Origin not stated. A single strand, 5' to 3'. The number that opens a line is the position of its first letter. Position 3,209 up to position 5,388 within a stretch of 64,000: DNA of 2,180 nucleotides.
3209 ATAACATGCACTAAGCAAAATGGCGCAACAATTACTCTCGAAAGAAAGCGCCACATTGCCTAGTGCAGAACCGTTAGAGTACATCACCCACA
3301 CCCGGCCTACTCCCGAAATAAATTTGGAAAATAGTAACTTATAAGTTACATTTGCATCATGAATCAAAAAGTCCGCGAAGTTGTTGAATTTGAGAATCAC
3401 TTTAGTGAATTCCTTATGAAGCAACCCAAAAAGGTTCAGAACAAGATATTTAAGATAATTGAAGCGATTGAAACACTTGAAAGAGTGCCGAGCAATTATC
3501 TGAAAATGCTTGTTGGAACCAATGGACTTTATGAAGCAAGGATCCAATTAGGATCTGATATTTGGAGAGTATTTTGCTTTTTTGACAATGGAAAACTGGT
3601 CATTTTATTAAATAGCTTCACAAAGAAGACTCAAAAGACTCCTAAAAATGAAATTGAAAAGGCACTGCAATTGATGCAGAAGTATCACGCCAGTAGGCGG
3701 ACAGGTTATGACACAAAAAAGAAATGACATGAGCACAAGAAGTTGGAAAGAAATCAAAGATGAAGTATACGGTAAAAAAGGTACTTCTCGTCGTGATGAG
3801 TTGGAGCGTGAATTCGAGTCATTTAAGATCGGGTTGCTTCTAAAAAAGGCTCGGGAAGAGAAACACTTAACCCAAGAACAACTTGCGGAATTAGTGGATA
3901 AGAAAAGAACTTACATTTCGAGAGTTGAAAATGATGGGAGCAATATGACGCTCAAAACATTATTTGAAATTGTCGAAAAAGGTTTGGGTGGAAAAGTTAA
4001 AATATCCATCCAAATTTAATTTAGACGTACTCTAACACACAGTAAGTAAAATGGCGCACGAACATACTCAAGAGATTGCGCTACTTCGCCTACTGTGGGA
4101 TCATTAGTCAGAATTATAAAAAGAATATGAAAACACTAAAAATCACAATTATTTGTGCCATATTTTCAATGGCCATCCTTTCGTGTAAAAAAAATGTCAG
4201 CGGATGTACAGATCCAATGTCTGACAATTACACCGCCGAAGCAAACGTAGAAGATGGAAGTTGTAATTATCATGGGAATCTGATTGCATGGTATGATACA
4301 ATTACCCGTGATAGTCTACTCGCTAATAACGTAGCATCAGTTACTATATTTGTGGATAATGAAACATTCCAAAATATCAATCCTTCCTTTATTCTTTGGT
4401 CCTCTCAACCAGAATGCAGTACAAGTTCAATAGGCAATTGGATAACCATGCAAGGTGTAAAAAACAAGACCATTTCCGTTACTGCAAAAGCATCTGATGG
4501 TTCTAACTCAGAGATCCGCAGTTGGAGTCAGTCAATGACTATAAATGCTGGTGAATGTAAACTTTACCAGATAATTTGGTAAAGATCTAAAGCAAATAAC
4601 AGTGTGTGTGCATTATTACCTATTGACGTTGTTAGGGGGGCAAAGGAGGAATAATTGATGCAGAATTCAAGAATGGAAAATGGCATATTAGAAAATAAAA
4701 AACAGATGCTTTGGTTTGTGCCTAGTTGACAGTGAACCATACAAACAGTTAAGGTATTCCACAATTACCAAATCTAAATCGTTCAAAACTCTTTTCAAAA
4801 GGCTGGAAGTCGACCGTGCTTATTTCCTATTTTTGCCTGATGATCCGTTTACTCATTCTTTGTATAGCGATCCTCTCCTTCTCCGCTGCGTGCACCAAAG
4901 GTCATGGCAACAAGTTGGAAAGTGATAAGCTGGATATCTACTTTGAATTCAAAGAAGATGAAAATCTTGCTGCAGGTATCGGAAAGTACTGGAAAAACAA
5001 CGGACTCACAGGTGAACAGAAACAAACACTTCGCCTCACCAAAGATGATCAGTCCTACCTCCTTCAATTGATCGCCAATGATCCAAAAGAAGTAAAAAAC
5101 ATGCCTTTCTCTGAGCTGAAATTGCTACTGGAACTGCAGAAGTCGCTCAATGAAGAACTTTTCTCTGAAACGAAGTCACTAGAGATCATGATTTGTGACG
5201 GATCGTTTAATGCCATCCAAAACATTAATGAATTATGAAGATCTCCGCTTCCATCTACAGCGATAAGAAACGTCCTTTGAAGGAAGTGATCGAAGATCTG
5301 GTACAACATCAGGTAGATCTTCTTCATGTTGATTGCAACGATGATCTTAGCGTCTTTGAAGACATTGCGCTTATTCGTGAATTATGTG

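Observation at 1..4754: Three consecutive gene cassettes bounded by attC-like sites: the distal end of an integron-type array in a Bacteroidota chromosome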

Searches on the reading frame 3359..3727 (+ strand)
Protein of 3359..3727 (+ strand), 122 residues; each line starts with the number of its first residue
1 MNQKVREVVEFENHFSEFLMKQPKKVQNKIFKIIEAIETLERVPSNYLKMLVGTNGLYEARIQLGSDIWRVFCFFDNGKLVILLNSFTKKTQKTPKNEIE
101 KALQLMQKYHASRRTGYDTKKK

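Call 12: search_protein_families(library=pfam, proteins=[window:3359-3727:+], max_evalue=0.01)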
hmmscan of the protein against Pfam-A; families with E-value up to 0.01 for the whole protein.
window:3359-3727:+ (122 aa): 1 family
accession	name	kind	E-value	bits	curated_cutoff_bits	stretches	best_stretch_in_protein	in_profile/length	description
PF05973.20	Gp49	-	8.1e-22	77.5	23.9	1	17-106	1-89/90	Phage derived protein Gp49-like (DUF891)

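Call 13: find_encoding_contigs(protein=window:3359-3727:+, flank=10000, max_places=10)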
Protein window:3359-3727:+ (122 aa): 1 contig read that carries it; 1 place shown.
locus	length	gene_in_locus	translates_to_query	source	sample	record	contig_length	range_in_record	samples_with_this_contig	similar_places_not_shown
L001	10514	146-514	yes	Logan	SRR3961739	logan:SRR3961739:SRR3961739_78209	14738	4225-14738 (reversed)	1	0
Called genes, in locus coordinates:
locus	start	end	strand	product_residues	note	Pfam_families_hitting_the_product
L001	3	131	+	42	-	?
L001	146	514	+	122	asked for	PF05973:Gp49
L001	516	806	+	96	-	PF13560:HTH_31 (weak), PF12844:HTH_19 (weak), PF01381:HTH_3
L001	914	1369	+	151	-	-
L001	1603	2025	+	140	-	-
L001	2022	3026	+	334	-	PF00571:CBS (faint), PF00834:Ribul_P_3_epim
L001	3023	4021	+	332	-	PF00793:DAHP_synth_1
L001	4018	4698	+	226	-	PF00702:Hydrolase, PF08282:Hydrolase_3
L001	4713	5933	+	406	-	PF05222:AlaDh_PNT_N, PF01262:AlaDh_PNT_C (weak)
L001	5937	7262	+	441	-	PF11700:ATG22, PF07690:MFS_1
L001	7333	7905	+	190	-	PF01292:Ni_hydr_CYTB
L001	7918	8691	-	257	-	PF01596:Methyltransf_3, PF13847:Methyltransf_31 (weak), PF13578:Methyltransf_24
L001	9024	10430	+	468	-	PF14134:DUF4301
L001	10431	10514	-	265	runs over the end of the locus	PF00149:Metallophos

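Call 75: search_protein_families(library=padloc, proteins=[window:3359-3727:+], max_evalue=0.001)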
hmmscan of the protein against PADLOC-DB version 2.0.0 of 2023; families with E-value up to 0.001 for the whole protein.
window:3359-3727:+ (122 aa): 1 family
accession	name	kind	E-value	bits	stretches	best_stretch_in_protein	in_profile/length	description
PDLC03886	NsnC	-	8.9e-10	36.4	1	24-111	205-290/293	-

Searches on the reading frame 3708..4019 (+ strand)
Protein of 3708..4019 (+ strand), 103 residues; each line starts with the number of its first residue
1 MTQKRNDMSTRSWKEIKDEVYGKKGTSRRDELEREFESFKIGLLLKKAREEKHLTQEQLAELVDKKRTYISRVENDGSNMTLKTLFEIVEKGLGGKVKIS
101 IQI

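Call 12: search_protein_families(library=pfam, proteins=[window:3708-4019:+], max_evalue=0.01)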
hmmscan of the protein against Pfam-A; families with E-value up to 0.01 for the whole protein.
window:3708-4019:+ (103 aa): 6 families
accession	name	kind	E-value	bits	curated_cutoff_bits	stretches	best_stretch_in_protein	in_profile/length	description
PF01381.28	HTH_3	-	2.1e-12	47.3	23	1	45-90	1-46/55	Helix-turn-helix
PF12844.13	HTH_19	-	9e-07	29.2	30.2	1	44-82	3-39/64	Helix-turn-helix domain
PF13560.12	HTH_31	-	1.2e-06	29.1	27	1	41-76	2-37/64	Helix-turn-helix domain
PF13744.12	HTH_37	-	0.0014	18.8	27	1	43-101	21-79/80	Helix-turn-helix domain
PF17762.8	HTH_ParB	-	0.0068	17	22.6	0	45-71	12-38/102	ParB HTH domain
PF13413.12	HTH_25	-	0.01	16.1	24.6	0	44-76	1-33/62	Helix-turn-helix domain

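Call 75: search_protein_families(library=padloc, proteins=[window:3708-4019:+], max_evalue=0.001)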
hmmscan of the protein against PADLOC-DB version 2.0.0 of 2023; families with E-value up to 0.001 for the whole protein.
window:3708-4019:+ (103 aa): 12 families
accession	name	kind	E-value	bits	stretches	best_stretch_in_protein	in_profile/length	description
PDLC03668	Control_protein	-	1.8e-10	39.2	1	39-93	7-60/79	control protein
PDLC03665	Control_protein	-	2.5e-09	35.3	1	44-94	12-62/77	control protein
PDLC02926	HTH_VI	-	1.4e-08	32.8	1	41-89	2-50/92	-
PDLC03671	Control_protein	-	1.6e-07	29.4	1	49-94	23-67/84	control protein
PDLC04142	capH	-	3.5e-06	26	1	42-94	8-59/103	capH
PDLC04760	PDC-M64C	-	7.6e-06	24.2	1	38-96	24-81/93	-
PDLC03666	Control_protein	-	6.6e-05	21.3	1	46-83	12-49/77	control protein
PDLC03943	RmrA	-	0.00011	19.5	1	42-83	4-45/370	-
PDLC03947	RmrA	-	0.00031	17.7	1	44-90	15-61/383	-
PDLC03954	RmrA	-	0.00033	17.7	1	37-89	8-59/380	-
PDLC03944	RmrA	-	0.00043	17.4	1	44-90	10-56/384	-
PDLC03664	Control_protein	-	0.00066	18.1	1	39-85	12-58/74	control protein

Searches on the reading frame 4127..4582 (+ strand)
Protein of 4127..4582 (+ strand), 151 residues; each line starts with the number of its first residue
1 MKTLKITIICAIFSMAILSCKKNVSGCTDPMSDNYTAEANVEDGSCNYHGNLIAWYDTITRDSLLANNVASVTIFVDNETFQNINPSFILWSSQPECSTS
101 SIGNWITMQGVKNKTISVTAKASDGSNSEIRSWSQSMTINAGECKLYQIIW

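Call 12: search_protein_families(library=pfam, proteins=[window:4127-4582:+], max_evalue=0.01)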
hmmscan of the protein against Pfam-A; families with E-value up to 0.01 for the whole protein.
window:4127-4582:+ (151 aa): 0 families

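Call 75: search_protein_families(library=padloc, proteins=[window:4127-4582:+], max_evalue=0.001)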
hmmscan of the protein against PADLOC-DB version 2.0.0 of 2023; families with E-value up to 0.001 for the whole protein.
window:4127-4582:+ (151 aa): 0 families

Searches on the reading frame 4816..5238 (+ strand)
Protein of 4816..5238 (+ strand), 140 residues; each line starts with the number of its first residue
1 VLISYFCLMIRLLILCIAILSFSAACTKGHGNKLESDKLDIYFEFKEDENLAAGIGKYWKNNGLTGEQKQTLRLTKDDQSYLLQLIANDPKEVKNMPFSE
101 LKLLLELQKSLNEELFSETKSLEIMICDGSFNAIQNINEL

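Call 12: search_protein_families(library=pfam, proteins=[window:4816-5238:+], max_evalue=0.01)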
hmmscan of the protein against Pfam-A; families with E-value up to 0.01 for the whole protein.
window:4816-5238:+ (140 aa): 0 families

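Call 35: find_encoding_contigs(protein=window:4816-5238:+, flank=10000, max_places=10)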
Protein window:4816-5238:+ (140 aa): 1 contig read that carries it; 1 place shown.
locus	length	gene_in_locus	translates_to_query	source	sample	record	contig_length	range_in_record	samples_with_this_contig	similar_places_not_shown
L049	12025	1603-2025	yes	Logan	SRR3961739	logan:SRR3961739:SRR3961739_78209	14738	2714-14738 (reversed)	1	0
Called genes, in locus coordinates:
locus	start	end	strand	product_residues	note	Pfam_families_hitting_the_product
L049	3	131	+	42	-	?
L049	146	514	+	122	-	PF05973:Gp49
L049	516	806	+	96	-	PF13560:HTH_31 (weak), PF12844:HTH_19 (weak), PF01381:HTH_3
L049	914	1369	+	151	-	-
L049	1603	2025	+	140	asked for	-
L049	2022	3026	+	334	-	PF00571:CBS (faint), PF00834:Ribul_P_3_epim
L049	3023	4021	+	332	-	PF00793:DAHP_synth_1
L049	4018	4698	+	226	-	PF00702:Hydrolase, PF08282:Hydrolase_3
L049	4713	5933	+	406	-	PF05222:AlaDh_PNT_N, PF01262:AlaDh_PNT_C (weak)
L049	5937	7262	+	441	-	PF11700:ATG22, PF07690:MFS_1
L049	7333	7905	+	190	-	PF01292:Ni_hydr_CYTB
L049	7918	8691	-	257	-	PF01596:Methyltransf_3, PF13847:Methyltransf_31 (weak), PF13578:Methyltransf_24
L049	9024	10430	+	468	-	PF14134:DUF4301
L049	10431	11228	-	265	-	PF00149:Metallophos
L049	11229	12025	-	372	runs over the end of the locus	PF14289:DUF4369 (weak), PF00578:AhpC-TSA, PF08534:Redoxin, PF00085:Thioredoxin, PF13098:Thioredoxin_2, PF13905:Thioredoxin_8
